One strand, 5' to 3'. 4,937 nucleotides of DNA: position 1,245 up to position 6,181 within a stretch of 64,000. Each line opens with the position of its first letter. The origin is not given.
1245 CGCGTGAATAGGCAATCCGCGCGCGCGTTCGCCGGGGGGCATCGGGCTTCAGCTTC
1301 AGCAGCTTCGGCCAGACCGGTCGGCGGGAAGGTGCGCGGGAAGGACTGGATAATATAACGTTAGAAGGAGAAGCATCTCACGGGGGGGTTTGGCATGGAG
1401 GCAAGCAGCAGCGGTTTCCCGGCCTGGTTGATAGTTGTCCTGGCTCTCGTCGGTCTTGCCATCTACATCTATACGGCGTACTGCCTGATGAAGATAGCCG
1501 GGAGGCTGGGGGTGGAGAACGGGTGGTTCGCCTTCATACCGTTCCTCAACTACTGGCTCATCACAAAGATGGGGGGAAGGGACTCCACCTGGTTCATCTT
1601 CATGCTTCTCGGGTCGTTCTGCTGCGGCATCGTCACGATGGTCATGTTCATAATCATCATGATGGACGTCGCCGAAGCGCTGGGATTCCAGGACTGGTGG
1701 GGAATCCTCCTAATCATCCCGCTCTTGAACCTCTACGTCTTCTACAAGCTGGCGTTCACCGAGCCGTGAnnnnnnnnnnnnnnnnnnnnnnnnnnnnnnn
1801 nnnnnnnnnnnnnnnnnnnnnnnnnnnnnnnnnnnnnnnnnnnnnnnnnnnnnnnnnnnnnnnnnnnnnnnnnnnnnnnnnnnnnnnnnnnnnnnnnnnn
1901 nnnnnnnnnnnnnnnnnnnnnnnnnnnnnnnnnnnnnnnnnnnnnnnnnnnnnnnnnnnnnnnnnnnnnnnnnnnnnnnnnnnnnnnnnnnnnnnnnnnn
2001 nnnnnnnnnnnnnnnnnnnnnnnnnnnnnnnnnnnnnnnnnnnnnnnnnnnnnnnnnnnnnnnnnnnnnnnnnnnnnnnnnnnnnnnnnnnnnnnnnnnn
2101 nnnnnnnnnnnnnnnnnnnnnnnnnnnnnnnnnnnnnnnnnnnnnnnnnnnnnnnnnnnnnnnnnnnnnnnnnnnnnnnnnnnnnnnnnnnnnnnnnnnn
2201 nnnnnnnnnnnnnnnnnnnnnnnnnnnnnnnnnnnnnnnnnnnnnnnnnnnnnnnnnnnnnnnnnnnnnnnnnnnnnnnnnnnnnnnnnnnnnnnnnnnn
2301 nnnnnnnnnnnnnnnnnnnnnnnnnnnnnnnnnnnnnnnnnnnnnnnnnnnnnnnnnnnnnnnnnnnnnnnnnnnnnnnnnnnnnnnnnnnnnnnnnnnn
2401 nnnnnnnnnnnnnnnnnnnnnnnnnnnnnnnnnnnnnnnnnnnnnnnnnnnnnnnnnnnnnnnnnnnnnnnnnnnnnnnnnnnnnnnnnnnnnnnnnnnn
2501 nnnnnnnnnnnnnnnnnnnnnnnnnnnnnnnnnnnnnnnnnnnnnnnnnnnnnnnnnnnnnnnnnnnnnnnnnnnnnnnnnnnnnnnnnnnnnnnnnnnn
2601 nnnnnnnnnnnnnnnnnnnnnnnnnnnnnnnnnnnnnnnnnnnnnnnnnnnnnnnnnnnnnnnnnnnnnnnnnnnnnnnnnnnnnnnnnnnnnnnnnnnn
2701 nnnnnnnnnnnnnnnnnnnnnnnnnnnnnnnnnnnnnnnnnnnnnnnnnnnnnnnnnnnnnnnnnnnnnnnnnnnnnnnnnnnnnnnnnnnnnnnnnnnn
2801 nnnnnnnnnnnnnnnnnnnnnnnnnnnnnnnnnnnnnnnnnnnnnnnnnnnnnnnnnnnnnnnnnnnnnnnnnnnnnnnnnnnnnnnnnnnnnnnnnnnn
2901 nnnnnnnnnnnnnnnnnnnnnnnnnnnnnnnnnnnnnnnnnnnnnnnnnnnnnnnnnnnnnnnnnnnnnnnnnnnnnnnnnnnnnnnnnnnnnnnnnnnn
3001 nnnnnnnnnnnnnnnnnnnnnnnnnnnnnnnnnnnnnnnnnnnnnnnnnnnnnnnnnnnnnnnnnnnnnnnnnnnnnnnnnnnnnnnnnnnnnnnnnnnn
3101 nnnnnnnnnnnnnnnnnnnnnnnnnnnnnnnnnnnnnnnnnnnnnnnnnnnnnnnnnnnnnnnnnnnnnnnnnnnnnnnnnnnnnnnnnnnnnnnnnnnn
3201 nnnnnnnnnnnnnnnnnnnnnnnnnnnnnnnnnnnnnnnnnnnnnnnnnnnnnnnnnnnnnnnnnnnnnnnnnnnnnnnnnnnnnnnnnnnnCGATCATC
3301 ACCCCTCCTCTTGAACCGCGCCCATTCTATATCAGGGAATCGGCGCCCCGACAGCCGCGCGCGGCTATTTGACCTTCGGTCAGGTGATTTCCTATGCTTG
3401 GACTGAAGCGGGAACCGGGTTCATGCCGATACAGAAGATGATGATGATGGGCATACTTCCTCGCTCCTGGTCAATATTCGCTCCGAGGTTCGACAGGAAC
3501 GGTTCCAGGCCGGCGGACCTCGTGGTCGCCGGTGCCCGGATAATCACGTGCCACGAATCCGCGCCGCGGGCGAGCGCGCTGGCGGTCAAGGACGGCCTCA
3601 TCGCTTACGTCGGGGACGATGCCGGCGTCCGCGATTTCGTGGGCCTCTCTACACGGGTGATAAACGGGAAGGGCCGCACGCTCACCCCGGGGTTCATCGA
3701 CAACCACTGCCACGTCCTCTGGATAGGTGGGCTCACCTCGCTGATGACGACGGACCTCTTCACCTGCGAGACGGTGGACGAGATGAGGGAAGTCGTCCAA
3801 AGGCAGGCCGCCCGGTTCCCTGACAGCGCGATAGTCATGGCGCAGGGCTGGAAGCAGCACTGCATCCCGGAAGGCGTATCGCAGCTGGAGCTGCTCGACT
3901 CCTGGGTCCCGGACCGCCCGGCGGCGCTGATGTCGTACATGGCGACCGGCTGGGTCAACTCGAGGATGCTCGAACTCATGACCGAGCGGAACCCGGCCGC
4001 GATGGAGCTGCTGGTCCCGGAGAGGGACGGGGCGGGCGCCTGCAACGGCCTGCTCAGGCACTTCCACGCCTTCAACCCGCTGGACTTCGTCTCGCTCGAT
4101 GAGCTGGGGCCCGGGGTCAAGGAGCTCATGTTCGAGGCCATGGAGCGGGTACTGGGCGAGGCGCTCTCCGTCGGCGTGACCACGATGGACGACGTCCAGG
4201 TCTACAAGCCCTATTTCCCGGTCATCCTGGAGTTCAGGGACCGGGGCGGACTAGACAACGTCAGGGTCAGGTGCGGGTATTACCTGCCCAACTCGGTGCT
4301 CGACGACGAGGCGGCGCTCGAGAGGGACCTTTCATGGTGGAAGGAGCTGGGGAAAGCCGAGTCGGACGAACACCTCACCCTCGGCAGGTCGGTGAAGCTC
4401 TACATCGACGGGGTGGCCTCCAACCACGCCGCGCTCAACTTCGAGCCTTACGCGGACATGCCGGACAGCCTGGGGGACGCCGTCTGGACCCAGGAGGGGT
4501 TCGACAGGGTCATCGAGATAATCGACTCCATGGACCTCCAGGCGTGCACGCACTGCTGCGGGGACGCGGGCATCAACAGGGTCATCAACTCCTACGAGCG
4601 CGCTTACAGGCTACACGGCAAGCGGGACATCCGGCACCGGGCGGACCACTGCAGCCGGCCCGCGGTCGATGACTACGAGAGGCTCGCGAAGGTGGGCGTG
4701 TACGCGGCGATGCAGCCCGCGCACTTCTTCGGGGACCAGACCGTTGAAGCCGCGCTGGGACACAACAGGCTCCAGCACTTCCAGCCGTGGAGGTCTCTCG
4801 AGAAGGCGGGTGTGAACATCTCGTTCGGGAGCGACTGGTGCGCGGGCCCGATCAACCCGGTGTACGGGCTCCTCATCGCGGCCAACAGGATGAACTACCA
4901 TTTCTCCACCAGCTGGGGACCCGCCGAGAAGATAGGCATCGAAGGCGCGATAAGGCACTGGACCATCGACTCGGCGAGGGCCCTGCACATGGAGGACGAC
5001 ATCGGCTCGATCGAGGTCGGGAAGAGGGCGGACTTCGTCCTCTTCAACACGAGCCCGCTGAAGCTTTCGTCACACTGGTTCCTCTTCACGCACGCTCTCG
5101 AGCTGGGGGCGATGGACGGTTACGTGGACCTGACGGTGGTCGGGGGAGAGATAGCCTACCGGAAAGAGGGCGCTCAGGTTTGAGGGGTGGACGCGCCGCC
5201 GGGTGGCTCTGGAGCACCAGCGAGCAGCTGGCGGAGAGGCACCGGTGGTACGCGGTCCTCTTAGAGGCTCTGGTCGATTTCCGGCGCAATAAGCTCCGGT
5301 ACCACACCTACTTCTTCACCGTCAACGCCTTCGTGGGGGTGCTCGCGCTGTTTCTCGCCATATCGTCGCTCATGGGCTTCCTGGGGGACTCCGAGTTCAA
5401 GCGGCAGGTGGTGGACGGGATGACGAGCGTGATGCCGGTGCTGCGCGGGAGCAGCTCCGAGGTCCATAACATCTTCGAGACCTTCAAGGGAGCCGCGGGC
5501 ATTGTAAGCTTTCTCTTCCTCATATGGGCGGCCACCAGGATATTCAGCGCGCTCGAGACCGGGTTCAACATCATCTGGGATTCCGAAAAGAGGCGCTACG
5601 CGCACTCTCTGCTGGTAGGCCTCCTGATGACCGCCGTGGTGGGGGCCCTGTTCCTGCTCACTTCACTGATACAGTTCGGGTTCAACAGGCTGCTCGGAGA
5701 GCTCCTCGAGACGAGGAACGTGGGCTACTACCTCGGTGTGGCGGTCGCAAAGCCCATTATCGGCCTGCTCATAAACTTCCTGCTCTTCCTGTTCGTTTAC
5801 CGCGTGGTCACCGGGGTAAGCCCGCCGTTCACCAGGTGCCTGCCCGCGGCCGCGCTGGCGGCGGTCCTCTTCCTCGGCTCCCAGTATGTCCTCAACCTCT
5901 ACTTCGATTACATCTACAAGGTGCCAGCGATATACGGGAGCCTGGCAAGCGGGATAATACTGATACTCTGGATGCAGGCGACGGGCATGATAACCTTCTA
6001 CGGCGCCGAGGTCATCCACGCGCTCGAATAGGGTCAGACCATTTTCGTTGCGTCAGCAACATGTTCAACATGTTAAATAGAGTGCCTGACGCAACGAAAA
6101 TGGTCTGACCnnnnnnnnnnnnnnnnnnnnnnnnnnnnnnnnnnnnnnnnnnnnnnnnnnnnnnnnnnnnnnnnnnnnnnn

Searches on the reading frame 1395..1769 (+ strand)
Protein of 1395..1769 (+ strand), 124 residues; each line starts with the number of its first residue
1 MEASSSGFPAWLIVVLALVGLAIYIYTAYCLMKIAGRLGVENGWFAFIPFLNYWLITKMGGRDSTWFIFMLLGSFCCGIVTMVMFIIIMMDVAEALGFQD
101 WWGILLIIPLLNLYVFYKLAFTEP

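Call 23: search_protein_families(library=pfam, proteins=[window:1395-1769:+], max_evalue=0.01)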
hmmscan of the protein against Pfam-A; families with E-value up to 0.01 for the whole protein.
window:1395-1769:+ (124 aa): 1 family
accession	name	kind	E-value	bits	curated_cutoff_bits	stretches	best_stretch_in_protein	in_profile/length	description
PF18936.5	DUF5684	-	4.6e-09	37.2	27.4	1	44-121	1-72/81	Family of unknown function (DUF5684)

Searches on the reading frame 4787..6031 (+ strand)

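Call 11: search_protein_families(library=pfam, proteins=[window:4787-6031:+])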
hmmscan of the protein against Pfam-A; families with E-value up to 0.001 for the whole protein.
window:4787-6031:+ (414 aa): 1 family
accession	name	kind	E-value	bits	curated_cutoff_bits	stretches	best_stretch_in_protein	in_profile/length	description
PF03631.20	Virul_fac_BrkB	-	8.4e-36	124.4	33.7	1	176-414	14-256/259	Virulence factor BrkB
